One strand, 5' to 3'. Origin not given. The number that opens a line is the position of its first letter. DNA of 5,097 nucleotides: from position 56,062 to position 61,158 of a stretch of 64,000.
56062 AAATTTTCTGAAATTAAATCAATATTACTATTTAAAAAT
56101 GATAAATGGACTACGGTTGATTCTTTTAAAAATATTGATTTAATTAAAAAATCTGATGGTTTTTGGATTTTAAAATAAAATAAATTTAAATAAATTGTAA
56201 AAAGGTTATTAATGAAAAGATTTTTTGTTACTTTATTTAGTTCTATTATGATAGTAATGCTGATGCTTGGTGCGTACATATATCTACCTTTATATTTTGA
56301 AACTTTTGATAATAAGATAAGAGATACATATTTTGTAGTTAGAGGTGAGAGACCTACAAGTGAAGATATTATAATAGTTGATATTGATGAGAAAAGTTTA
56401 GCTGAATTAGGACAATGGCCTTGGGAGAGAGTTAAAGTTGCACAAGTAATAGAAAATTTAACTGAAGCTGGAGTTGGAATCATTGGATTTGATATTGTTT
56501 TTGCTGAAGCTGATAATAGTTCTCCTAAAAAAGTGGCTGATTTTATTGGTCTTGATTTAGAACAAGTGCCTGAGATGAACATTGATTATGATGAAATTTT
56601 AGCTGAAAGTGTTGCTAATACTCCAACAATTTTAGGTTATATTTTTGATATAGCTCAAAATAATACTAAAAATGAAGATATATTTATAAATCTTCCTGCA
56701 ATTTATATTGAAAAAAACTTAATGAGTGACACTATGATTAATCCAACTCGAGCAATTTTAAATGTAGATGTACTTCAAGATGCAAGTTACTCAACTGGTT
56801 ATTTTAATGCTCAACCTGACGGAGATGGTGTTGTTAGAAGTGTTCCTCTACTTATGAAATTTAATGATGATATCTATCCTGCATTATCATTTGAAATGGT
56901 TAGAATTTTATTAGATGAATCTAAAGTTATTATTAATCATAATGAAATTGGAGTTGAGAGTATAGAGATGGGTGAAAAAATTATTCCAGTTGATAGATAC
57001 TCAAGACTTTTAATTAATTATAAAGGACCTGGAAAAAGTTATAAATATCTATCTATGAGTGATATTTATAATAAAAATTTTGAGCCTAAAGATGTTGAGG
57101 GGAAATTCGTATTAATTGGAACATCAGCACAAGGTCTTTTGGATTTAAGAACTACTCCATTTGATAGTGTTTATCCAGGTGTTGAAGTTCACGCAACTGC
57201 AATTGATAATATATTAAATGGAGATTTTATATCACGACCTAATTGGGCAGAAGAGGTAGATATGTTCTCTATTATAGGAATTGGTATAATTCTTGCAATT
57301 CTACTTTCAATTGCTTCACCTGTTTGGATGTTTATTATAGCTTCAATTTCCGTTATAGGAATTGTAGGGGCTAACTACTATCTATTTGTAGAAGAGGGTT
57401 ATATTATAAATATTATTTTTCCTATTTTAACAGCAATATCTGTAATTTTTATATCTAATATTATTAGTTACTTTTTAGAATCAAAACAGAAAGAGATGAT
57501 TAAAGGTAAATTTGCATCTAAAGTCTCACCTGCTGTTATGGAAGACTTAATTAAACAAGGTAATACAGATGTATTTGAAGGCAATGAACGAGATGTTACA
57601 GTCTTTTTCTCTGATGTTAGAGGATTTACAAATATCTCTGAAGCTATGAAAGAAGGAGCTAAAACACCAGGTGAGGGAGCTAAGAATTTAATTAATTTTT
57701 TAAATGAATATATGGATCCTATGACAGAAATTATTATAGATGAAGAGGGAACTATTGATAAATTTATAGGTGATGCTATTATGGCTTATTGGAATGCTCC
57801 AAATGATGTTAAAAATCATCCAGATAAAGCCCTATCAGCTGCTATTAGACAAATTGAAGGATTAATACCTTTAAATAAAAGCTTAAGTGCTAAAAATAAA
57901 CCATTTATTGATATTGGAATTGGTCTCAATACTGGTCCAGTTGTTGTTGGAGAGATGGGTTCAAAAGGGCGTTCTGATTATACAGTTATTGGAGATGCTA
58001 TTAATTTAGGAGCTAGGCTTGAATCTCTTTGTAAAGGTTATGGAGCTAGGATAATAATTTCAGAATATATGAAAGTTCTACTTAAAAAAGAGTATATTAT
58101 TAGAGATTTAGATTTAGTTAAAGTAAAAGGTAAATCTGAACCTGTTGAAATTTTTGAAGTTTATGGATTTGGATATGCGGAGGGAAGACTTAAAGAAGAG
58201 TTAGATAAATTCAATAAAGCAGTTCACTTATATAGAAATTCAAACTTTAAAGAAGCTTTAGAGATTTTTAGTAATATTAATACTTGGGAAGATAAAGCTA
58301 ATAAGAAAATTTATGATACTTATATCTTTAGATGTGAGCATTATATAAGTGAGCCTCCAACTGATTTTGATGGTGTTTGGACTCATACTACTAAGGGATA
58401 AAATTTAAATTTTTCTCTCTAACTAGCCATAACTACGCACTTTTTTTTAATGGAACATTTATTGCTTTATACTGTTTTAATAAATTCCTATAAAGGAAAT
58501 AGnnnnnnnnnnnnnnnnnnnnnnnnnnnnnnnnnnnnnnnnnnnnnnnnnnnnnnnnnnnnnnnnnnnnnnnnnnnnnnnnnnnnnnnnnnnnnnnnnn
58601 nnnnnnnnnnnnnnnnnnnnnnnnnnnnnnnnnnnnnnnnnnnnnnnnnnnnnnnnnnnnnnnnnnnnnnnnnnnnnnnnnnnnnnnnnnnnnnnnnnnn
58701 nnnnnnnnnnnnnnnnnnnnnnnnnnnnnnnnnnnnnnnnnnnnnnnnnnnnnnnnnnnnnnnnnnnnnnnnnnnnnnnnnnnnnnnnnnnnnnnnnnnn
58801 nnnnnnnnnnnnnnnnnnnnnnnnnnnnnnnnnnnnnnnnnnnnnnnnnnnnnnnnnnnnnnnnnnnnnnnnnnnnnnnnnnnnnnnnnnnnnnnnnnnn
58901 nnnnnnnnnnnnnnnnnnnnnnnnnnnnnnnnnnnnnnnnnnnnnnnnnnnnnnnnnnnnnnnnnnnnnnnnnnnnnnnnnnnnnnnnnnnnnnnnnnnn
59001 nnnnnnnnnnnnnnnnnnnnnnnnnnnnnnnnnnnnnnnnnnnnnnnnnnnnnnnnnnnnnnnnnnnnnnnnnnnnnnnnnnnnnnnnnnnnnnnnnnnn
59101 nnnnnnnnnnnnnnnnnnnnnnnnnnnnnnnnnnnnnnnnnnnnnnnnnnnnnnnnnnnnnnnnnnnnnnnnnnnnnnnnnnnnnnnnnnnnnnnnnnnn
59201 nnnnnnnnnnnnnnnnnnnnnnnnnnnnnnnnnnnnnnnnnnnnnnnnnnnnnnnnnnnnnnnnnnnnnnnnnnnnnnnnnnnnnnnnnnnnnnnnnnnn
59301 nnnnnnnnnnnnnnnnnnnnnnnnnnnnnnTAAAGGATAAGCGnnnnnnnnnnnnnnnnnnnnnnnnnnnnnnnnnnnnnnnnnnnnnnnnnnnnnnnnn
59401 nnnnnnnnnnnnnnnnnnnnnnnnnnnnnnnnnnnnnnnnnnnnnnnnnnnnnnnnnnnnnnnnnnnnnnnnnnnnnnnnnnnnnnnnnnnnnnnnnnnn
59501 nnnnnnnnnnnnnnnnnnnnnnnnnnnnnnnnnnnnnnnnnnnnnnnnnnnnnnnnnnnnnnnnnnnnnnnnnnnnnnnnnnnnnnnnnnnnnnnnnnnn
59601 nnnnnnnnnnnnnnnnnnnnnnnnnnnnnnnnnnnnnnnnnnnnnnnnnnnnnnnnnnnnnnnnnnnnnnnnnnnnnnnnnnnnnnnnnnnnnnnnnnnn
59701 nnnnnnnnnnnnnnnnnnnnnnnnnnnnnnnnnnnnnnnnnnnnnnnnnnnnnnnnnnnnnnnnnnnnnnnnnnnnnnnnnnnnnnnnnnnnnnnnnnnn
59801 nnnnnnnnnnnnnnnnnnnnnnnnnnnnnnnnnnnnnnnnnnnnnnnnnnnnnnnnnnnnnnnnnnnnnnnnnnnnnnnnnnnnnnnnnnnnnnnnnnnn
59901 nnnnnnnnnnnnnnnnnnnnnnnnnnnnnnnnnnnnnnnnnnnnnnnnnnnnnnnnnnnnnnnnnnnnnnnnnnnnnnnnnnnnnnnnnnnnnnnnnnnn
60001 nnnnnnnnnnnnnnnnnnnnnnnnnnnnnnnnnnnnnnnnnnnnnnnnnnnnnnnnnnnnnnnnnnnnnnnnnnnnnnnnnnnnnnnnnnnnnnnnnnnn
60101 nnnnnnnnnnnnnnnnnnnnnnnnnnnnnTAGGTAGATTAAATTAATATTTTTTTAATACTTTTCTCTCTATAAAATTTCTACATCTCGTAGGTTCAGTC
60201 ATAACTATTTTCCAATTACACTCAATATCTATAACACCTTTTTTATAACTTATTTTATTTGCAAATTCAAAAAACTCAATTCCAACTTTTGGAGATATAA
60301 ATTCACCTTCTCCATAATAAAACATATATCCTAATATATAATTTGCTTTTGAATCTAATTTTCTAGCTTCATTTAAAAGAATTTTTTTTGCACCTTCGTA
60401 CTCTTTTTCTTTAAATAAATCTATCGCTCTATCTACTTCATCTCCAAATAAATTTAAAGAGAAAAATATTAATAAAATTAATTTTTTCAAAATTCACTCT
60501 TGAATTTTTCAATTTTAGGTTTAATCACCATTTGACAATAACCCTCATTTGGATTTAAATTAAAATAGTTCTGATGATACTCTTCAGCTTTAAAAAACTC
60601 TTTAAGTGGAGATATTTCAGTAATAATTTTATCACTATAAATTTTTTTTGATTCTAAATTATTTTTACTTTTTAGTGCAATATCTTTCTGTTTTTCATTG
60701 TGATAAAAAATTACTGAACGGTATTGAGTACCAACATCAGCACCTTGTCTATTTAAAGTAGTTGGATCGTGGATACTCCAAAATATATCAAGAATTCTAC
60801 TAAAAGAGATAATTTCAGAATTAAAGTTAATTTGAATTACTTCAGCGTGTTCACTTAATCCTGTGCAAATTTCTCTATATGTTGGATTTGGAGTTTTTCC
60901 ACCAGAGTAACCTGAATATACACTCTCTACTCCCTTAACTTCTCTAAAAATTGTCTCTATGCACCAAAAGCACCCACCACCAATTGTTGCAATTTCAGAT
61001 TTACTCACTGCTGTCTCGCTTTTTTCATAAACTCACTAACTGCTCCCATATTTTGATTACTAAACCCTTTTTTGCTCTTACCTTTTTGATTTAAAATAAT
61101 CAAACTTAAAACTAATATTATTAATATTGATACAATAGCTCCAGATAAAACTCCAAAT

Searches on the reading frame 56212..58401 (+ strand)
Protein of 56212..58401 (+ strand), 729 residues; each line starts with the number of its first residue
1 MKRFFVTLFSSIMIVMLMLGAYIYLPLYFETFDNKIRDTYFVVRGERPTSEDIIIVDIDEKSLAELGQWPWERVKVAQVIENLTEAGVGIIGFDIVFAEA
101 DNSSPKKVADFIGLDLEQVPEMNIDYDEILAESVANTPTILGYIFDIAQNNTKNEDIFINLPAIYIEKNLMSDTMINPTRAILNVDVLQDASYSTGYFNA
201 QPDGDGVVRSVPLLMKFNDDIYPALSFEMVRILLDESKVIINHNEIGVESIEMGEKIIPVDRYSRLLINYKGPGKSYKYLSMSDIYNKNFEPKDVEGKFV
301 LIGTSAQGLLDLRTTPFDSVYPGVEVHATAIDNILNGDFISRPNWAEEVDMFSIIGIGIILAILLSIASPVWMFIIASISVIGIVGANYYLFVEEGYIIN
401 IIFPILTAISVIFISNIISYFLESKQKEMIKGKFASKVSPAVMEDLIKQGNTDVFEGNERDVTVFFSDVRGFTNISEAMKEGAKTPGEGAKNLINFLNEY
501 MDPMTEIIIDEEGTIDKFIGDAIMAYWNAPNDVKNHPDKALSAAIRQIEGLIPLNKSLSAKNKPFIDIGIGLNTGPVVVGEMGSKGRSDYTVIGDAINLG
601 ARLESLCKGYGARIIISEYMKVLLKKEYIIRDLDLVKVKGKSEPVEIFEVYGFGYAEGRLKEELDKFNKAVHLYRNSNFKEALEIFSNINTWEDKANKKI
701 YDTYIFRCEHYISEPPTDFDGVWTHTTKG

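Call 5: search_protein_families(library=pfam, proteins=[window:56212-58401:+], max_evalue=0.01)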
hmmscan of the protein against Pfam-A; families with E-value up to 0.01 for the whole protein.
window:56212-58401:+ (729 aa): 2 families
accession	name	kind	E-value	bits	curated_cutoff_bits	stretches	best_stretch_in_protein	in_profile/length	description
PF05226.16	CHASE2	-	3.8e-63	213.9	26.3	1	21-361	9-255/257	CHASE2 domain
PF00211.25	Guanylate_cyc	-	1.7e-19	70.6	21.9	1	460-643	7-175/183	Adenylate and Guanylate cyclase catalytic domain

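Call 68: find_encoding_contigs(protein=window:56212-58401:+, flank=10000, max_places=10)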
Protein window:56212-58401:+ (729 aa): 2 contigs read that carry it; 1 place shown.
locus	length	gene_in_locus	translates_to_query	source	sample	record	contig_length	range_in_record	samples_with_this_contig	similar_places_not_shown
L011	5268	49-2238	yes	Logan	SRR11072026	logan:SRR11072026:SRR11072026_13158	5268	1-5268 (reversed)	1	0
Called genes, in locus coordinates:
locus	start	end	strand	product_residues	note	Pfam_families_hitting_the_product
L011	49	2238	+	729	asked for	PF05226:CHASE2, PF00211:Guanylate_cyc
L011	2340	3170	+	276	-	PF00460:Flg_bb_rod, PF22692:LlgE_F_G_D1, PF06429:Flg_bbr_C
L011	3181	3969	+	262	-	PF00460:Flg_bb_rod, PF22692:LlgE_F_G_D1, PF06429:Flg_bbr_C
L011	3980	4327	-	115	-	-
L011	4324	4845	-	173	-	PF01625:PMSR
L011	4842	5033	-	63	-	-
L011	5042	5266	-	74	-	?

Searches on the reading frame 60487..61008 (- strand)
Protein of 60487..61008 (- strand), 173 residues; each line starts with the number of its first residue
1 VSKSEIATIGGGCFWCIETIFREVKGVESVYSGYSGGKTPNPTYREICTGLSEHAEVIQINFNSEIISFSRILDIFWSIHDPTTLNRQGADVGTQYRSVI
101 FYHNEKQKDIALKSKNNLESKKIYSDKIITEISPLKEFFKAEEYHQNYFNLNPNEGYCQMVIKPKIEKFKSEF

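Call 25: search_protein_families(library=pfam, proteins=[window:60487-61008:-], max_evalue=0.001)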
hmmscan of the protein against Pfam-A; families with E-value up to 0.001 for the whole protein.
window:60487-61008:- (173 aa): 1 family
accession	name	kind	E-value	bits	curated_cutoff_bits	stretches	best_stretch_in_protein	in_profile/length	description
PF01625.27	PMSR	-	1.5e-65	220.6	23.7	1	7-159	2-153/153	Peptide methionine sulfoxide reductase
